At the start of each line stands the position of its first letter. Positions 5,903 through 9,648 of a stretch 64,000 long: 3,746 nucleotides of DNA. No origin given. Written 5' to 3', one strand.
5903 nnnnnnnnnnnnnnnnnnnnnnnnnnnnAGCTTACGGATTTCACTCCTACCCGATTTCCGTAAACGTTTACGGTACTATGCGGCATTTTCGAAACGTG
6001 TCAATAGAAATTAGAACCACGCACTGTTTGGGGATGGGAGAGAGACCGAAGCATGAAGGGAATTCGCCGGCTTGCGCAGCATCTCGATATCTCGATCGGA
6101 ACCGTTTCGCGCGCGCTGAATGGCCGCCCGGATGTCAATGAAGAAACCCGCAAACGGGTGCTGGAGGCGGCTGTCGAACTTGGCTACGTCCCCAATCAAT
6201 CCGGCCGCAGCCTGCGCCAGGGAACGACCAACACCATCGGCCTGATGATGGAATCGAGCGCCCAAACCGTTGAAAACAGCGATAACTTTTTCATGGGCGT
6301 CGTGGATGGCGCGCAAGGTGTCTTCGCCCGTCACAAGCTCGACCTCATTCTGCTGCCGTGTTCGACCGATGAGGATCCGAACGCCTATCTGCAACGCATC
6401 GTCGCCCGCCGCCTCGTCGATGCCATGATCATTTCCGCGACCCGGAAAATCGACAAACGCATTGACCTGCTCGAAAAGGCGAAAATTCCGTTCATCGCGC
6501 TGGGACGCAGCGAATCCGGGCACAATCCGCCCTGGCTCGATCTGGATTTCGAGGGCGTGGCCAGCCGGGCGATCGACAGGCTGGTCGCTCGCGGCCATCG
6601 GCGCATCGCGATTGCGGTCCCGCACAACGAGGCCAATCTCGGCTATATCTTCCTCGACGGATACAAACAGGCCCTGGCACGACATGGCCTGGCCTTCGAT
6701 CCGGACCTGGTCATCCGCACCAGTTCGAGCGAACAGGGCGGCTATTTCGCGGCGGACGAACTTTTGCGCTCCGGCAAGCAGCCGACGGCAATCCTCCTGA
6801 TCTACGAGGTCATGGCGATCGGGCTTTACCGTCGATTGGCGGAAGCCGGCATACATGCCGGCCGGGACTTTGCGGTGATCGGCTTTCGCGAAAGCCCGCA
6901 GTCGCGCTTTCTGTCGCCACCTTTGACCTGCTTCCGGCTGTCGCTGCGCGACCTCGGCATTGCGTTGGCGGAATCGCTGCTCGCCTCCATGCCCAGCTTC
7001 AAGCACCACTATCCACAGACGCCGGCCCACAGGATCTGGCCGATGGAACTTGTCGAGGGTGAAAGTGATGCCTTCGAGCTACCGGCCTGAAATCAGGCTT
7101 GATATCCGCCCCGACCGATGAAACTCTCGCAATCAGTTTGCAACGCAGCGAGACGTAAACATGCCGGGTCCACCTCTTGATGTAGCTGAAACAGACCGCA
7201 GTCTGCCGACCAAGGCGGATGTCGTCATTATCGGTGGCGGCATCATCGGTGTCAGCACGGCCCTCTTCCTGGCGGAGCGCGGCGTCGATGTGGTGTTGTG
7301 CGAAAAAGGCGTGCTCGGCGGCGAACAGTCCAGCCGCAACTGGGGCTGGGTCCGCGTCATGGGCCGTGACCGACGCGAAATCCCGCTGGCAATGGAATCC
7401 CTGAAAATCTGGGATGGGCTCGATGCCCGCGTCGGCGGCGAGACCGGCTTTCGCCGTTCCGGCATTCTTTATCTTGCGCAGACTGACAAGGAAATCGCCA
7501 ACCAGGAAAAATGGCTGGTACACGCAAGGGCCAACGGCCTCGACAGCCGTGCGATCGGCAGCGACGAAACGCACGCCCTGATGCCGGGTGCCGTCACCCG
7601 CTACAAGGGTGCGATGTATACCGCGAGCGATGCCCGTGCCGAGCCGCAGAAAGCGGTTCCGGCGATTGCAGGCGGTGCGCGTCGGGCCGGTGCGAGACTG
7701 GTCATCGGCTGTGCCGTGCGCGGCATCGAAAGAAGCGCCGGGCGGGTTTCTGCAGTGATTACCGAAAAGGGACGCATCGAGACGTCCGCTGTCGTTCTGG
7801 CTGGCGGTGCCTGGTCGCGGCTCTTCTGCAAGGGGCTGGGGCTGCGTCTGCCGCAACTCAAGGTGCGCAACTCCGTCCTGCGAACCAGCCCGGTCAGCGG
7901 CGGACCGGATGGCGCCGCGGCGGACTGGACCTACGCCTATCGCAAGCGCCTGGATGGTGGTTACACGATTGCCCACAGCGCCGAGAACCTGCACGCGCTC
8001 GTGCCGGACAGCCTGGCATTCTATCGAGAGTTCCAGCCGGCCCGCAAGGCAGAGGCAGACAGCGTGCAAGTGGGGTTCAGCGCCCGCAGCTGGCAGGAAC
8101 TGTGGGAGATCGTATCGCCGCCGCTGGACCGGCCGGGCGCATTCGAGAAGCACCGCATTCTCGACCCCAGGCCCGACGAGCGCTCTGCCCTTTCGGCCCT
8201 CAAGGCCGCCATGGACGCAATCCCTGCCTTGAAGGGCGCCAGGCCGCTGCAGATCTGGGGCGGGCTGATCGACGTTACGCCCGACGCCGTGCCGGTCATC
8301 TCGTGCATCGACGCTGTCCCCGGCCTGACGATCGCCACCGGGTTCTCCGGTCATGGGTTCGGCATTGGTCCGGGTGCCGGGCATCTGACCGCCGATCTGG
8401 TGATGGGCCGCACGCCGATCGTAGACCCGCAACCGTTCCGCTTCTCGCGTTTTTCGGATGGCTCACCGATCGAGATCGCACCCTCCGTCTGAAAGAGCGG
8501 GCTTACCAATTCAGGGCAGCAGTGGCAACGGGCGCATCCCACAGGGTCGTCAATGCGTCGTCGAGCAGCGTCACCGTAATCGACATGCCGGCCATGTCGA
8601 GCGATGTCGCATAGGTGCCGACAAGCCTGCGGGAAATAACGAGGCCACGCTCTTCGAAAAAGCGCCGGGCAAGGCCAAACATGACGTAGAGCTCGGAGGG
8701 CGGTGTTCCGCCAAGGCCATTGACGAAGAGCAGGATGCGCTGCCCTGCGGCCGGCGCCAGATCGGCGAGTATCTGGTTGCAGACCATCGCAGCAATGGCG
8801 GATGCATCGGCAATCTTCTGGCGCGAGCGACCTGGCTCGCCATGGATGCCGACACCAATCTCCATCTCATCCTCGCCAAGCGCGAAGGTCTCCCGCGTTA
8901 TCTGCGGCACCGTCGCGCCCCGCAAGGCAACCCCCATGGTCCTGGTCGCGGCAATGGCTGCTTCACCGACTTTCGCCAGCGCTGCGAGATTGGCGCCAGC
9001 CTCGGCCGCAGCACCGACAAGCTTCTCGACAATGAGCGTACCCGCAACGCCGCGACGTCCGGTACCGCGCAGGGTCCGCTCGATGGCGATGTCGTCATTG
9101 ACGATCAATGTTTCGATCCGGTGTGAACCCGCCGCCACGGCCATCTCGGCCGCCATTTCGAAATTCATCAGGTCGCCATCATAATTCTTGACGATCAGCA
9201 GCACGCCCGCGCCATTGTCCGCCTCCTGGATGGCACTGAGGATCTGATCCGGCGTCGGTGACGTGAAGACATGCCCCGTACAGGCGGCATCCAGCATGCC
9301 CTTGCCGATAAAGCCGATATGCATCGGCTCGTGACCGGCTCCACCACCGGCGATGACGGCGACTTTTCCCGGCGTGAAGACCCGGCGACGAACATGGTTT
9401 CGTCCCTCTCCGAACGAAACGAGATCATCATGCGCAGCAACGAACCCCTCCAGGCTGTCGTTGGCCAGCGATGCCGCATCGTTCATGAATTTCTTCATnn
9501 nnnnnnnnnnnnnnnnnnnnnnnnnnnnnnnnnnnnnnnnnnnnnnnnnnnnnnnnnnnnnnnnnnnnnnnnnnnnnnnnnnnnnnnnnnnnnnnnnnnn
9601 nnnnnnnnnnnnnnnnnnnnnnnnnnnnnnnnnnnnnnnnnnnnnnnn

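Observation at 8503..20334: One 12-kb co-directional operon couples a tandem-ATPase CUT1 ABC transporter to two dihydroxyacetone-kinase systems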

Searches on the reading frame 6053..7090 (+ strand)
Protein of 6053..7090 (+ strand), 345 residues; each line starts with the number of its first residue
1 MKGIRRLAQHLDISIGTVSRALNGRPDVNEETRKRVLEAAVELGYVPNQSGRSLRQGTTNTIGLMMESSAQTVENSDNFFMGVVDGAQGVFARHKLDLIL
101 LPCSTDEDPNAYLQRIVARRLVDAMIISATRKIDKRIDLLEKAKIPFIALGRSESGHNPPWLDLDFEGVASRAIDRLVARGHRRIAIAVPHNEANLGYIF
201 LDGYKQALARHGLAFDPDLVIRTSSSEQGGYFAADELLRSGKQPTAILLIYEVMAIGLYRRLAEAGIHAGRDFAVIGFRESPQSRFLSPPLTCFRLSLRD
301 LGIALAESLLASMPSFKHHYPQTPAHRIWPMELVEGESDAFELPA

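Call 44: search_protein_families(library=pfam, proteins=[window:6053-7090:+], max_evalue=0.001)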
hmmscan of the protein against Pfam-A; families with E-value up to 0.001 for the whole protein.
window:6053-7090:+ (345 aa): 3 families
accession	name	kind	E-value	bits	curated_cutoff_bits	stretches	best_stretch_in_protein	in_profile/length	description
PF13377.12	Peripla_BP_3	-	9.9e-27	94.5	26.5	1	174-338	1-166/167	Periplasmic binding protein-like domain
PF00532.27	Peripla_BP_1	-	1.5e-21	77.6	22.2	1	74-319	10-267/281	Periplasmic binding proteins and sugar binding domain of LacI family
PF00356.27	LacI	-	5.5e-11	42.5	27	1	12-48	10-46/46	Bacterial regulatory proteins, lacI family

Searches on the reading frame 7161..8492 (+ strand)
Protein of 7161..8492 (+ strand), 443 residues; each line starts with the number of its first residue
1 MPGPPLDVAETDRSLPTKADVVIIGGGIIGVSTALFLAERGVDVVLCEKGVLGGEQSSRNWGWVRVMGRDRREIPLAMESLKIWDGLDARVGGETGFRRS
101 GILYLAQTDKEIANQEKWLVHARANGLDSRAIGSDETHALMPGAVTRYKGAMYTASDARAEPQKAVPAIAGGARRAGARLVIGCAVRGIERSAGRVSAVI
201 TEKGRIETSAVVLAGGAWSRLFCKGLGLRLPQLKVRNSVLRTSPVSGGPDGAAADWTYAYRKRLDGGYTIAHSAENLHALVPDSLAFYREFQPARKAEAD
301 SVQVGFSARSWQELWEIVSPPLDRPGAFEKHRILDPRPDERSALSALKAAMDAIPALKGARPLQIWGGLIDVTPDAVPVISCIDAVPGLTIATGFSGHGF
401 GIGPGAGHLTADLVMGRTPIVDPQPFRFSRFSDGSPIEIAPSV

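Call 44: search_protein_families(library=pfam, proteins=[window:7161-8492:+], max_evalue=0.001)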
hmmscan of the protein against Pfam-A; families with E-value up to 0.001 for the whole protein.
window:7161-8492:+ (443 aa): 9 families
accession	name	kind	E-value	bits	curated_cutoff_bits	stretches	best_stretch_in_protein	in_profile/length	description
PF01266.30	DAO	-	7.2e-72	243.3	27.9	1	20-413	1-353/353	FAD dependent oxidoreductase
PF00890.30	FAD_binding_2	-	6.4e-08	32.6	20.4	1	20-223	1-209/414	FAD binding domain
PF07992.20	Pyr_redox_2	-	4.1e-07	30.2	26.1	1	19-48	143-172/291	Pyridine nucleotide-disulphide oxidoreductase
PF01494.25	FAD_binding_3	-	2.2e-05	24.3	22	1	19-49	2-32/349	FAD binding domain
PF12831.13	FAD_oxidored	-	6.5e-05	22.8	27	1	20-63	1-45/416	FAD dependent oxidoreductase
PF13450.12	NAD_binding_8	-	9.2e-05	23.1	21.9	1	23-58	1-37/68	NAD(P)-binding Rossmann-like domain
PF03486.20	HI0933_like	-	0.00014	21.9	50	0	20-50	2-32/244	HI0933-like protein Rossmann domain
PF00070.33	Pyr_redox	-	0.00016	22.5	22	0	21-48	2-29/82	Pyridine nucleotide-disulphide oxidoreductase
PF13738.12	Pyr_redox_3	-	0.00042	20.1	30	0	22-53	1-33/305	Pyridine nucleotide-disulphide oxidoreductase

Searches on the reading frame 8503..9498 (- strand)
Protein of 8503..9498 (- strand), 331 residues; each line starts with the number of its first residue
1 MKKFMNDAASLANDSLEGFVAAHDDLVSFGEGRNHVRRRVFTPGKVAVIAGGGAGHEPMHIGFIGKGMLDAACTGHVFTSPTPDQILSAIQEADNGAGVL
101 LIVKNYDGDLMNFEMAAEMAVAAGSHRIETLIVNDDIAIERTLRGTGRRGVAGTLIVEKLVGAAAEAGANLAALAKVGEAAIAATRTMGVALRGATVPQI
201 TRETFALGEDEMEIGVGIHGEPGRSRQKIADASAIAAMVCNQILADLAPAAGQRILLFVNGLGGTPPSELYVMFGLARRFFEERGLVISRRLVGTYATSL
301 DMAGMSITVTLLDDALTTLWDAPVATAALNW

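Call 4: search_protein_families(library=pfam, proteins=[window:8503-9498:-], max_evalue=0.01)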
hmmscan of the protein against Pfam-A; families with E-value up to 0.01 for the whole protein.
window:8503-9498:- (331 aa): 1 family
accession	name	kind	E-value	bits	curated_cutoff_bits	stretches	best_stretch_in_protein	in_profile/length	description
PF02733.22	Dak1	-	8.2e-118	393.3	31.4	1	17-327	1-312/313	Dak1 domain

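Call 11: find_encoding_contigs(protein=window:8503-9498:-, flank=10000, max_places=6)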
Protein window:8503-9498:- (331 aa): no gene with exactly this product is on record in the collection.

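Call 32: search_protein_families(library=ncbifam, proteins=[window:8503-9498:-], max_evalue=0.001)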
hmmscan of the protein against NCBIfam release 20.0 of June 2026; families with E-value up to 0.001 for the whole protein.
window:8503-9498:- (331 aa): 4 families
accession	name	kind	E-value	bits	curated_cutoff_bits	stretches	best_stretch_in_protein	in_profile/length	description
TIGR02363.1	dhaK1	equivalog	1.7e-124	415.2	406.25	1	1-329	1-329/329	dihydroxyacetone kinase subunit DhaK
NF011049.0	PRK14479.1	subfamily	3.2e-124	415.6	492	1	1-329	1-327/568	dihydroxyacetone kinase family protein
TIGR02361.1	dak_ATP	equivalog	5.3e-89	299.4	574.95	1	2-327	1-341/583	glycerone kinase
TIGR02362.1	dhaK1b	equivalog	8.3e-74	248.6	413.25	1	4-327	2-324/326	DhaKLM operon coactivator DhaQ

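Call 73: search_solved_structures(query=window:8503-9498:-, max_evalue=1e-20, show_alignments=3)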
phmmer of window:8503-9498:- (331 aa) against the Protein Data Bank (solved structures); distinct sequences matched with E-value up to 1e-20: 12.
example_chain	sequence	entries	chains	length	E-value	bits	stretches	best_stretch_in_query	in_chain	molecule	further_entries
4lrx_A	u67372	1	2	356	7.9e-86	291.7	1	1-231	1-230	PTS-dependent dihydroxyacetone kinase, dihydroxyacetone-binding subunit DhaK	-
1oi2_A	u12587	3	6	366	9e-86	291.6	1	1-231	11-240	HYPOTHETICAL PROTEIN YCGT | DIHYDROXYACETONE KINASE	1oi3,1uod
1uoe_A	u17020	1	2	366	1.3e-85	291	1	1-230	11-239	DIHYDROXYACETONE KINASE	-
3pnk_A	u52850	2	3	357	2.5e-85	290.1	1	2-231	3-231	PTS-dependent dihydroxyacetone kinase, dihydroxyacetone-binding subunit dhaK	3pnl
4lry_A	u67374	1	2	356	5.2e-85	289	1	1-231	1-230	PTS-dependent dihydroxyacetone kinase, dihydroxyacetone-binding subunit DhaK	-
3pno_A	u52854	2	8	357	2.3e-84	286.9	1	2-231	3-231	PTS-dependent dihydroxyacetone kinase, dihydroxyacetone-binding subunit dhaK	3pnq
3pnm_A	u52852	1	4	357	7.5e-84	285.2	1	2-231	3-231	PTS-dependent dihydroxyacetone kinase, dihydroxyacetone-binding subunit dhaK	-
3ct4_A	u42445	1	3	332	4.7e-82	279.4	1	3-314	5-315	PTS-dependent dihydroxyacetone kinase, dihydroxyacetone-binding subunit dhaK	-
1un8_A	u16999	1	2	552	1e-53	186.3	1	4-318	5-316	DIHYDROXYACETONE KINASE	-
1un9_A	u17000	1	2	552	1e-53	186.3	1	4-318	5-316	DIHYDROXYACETONE KINASE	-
2iu4_A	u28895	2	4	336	1.3e-51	179.4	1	5-315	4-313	DIHYDROXYACETONE KINASE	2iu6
26vk_A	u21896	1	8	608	2.3e-44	155.6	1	44-309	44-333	Dihydroxyacetone kinase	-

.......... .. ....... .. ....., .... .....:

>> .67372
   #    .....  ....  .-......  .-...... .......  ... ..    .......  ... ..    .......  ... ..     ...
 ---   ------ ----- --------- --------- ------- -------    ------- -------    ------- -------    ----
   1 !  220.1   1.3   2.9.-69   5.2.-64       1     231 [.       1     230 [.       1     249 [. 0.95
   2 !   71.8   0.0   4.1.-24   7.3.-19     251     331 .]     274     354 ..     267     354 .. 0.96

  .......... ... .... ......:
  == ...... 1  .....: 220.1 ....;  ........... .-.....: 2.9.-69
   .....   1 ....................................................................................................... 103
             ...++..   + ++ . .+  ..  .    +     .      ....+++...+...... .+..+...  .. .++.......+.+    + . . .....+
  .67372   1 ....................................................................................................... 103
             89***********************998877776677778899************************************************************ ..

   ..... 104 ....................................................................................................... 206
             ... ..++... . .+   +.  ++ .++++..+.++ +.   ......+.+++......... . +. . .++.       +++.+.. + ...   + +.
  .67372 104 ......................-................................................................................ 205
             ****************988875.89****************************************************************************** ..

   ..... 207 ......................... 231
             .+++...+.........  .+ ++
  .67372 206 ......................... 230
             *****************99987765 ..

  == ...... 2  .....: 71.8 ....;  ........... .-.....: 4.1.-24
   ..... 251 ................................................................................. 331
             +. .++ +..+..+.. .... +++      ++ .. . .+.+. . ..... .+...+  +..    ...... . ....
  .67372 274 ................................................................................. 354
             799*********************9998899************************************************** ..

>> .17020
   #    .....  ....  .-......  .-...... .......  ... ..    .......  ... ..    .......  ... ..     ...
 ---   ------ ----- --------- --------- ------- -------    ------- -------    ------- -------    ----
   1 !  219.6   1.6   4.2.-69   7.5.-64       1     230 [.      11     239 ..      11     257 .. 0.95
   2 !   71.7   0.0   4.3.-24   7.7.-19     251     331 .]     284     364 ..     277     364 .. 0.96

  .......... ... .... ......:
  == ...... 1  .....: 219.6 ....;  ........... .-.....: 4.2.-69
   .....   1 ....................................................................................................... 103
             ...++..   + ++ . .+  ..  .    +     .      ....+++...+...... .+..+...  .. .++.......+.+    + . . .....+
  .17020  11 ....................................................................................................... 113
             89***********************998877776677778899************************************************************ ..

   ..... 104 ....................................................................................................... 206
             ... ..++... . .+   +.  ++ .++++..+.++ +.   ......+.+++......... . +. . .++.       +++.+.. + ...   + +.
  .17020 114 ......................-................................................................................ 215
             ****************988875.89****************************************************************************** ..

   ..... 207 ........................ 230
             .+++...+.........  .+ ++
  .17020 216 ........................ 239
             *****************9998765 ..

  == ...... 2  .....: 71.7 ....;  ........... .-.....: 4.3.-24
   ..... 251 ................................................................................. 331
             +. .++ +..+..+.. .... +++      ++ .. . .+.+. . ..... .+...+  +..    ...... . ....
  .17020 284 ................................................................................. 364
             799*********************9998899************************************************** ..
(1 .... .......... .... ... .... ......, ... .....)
